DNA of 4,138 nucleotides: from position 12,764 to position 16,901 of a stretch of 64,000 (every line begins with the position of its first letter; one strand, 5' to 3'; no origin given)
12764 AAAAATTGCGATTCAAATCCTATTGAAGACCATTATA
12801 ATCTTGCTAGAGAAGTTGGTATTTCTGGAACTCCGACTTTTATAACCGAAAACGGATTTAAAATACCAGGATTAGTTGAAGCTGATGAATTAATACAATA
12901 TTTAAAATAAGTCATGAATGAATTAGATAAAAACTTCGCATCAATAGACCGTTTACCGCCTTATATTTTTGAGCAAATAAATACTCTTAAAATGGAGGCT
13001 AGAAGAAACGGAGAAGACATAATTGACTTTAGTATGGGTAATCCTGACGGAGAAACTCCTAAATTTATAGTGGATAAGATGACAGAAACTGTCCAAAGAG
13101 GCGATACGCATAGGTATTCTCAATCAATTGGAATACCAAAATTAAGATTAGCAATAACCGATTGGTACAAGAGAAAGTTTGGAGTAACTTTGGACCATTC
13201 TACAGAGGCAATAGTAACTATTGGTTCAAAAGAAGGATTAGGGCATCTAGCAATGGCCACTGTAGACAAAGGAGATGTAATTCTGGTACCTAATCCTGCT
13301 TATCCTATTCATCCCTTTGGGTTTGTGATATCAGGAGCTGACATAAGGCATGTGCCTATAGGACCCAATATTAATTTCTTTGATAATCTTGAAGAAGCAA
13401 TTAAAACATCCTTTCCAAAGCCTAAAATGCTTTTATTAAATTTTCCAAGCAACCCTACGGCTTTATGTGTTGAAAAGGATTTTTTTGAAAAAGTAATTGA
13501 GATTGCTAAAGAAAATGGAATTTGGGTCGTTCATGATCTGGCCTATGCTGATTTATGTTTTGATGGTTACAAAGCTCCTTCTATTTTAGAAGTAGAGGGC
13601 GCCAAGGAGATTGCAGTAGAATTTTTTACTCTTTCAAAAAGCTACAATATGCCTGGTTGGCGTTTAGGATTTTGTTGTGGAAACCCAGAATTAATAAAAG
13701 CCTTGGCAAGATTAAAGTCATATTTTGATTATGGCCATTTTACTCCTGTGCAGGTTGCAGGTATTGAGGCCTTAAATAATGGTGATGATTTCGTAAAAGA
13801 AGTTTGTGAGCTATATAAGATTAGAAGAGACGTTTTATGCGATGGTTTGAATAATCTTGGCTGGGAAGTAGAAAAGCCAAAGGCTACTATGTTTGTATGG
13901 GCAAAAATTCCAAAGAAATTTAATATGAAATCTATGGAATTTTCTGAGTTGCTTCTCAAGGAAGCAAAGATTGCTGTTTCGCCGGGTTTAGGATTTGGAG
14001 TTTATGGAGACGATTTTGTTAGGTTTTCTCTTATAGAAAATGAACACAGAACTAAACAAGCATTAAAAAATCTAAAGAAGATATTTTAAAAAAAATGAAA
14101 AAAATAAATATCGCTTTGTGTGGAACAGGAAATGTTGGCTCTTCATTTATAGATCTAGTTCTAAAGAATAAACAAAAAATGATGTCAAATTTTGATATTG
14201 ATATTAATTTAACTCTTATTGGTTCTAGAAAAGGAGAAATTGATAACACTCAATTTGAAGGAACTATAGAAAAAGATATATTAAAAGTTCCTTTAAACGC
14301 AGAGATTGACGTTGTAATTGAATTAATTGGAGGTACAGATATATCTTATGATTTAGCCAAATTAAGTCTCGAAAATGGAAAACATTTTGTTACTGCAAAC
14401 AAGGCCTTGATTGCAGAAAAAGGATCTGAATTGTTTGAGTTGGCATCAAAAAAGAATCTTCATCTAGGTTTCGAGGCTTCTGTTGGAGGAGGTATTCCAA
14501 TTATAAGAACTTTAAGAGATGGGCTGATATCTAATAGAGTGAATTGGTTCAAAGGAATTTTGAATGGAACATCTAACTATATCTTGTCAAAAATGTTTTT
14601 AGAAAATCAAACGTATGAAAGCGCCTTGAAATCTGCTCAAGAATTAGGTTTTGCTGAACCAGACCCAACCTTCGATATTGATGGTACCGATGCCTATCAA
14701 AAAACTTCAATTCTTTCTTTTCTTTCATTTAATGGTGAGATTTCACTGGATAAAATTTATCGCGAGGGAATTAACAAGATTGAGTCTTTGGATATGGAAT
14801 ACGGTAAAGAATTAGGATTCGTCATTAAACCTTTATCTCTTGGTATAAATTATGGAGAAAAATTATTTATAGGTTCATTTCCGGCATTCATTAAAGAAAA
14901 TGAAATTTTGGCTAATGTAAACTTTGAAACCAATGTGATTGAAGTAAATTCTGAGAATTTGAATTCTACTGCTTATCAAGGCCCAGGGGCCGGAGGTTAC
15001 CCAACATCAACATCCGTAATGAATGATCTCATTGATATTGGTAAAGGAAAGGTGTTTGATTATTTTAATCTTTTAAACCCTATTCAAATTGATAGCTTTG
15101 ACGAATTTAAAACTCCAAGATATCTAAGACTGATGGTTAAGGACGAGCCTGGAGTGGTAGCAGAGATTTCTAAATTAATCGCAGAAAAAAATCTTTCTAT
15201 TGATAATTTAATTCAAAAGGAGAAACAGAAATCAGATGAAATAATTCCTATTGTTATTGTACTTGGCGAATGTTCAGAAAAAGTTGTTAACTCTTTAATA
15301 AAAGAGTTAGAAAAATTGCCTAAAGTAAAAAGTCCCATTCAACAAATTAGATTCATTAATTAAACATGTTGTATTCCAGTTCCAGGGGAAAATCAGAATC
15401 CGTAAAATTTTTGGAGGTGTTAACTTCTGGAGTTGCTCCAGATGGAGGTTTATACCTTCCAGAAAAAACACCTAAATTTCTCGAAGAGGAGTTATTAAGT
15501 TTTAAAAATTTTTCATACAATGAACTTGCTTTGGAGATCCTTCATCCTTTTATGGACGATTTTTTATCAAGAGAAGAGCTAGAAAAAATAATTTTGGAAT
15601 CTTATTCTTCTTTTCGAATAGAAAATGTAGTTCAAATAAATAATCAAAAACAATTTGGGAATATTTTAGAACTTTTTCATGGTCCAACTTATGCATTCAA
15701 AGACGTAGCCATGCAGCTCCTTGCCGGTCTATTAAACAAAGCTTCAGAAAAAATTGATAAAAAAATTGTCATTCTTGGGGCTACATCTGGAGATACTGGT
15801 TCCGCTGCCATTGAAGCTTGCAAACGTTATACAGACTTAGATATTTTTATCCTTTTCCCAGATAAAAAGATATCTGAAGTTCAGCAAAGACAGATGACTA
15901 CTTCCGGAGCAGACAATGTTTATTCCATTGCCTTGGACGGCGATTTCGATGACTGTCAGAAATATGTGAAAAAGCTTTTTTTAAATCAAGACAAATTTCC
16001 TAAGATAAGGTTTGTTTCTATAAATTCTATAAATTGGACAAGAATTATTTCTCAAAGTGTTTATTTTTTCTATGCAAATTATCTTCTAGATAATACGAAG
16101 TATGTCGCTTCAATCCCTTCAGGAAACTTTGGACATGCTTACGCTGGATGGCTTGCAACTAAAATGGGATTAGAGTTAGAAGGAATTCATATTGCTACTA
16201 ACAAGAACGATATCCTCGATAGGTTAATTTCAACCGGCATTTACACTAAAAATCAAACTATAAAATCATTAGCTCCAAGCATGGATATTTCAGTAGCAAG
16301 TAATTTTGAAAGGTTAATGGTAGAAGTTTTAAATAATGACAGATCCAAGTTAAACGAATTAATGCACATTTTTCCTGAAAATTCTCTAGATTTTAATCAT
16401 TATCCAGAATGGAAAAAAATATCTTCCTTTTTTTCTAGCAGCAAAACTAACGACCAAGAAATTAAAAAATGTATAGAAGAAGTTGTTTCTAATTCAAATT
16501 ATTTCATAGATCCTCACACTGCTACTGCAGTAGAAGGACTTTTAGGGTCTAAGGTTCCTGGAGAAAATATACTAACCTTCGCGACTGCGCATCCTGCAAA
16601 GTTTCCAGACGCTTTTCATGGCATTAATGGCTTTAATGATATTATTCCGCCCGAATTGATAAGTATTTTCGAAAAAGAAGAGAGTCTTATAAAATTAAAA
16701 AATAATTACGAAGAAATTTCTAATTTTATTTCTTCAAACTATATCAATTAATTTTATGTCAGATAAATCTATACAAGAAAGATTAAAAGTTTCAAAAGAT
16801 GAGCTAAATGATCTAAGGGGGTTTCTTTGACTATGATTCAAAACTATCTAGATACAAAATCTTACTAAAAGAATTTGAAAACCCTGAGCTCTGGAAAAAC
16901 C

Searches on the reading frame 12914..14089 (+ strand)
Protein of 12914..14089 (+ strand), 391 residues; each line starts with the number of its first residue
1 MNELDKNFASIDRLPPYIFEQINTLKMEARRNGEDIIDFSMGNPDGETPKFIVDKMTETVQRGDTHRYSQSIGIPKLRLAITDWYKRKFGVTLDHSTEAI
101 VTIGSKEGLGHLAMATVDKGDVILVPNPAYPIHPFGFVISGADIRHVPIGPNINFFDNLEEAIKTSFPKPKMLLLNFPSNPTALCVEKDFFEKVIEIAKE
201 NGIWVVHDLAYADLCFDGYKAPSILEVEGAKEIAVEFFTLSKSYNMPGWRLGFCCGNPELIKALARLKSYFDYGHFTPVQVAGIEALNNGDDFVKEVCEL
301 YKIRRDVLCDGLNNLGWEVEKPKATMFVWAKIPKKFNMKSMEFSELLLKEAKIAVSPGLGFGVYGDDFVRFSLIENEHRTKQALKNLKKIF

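Call 41: search_protein_families(library=pfam, proteins=[window:12914-14089:+])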
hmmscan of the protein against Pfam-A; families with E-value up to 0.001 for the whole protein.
window:12914-14089:+ (391 aa): 1 family
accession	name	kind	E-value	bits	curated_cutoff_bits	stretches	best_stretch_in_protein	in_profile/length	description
PF00155.27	Aminotran_1_2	-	7e-65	220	19.7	1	35-374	2-348/361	Aminotransferase class I and II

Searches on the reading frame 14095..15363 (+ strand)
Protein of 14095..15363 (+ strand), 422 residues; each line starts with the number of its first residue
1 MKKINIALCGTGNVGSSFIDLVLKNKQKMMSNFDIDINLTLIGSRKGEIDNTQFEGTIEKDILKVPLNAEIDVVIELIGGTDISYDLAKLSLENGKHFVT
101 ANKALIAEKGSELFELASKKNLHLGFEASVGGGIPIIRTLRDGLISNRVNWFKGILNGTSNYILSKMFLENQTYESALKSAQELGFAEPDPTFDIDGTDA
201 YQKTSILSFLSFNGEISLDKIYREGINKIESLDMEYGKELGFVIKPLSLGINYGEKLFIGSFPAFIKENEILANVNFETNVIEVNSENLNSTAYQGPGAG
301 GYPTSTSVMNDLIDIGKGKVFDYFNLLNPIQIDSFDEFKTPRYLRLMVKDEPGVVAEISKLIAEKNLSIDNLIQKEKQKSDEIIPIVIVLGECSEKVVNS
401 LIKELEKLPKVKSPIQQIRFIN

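Call 41: search_protein_families(library=pfam, proteins=[window:14095-15363:+])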
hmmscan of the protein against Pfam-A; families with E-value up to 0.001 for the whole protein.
window:14095-15363:+ (422 aa): 6 families
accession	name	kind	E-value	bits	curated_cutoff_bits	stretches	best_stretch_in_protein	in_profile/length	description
PF00742.24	Homoserine_dh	-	3e-49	167.6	22.9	1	135-313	1-173/173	Homoserine dehydrogenase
PF03447.22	NAD_binding_3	-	2.2e-12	48.1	24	1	10-126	1-115/116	Homoserine dehydrogenase, NAD binding domain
PF01842.31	ACT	-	1.8e-08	34.4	27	1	343-409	2-65/66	ACT domain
PF22629.2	ACT_AHAS_ss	-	2.1e-06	28.3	27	1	344-411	1-65/67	AHAS small subunit-like ACT domain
PF13291.12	ACT_4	-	3e-06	28.2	27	1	344-413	9-77/80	ACT domain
PF03435.24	Sacchrp_dh_NADP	-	0.00044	21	25.1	1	7-102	2-99/129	Saccharopine dehydrogenase NADP binding domain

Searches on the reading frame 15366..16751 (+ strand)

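Call 41: search_protein_families(library=pfam, proteins=[window:15366-16751:+])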
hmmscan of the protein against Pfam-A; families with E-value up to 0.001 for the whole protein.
window:15366-16751:+ (461 aa): 3 families
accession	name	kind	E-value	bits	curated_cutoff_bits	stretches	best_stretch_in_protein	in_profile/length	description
PF14821.11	Thr_synth_N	-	4.9e-24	84.7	25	1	3-80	2-79/79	Threonine synthase N terminus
PF00291.31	PALP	-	8.8e-18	65.1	35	1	102-317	29-229/295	Pyridoxal-phosphate dependent enzyme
PF24857.1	THR4_C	-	7.4e-05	23.2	27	1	402-455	22-83/85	Threonine synthase, C-terminal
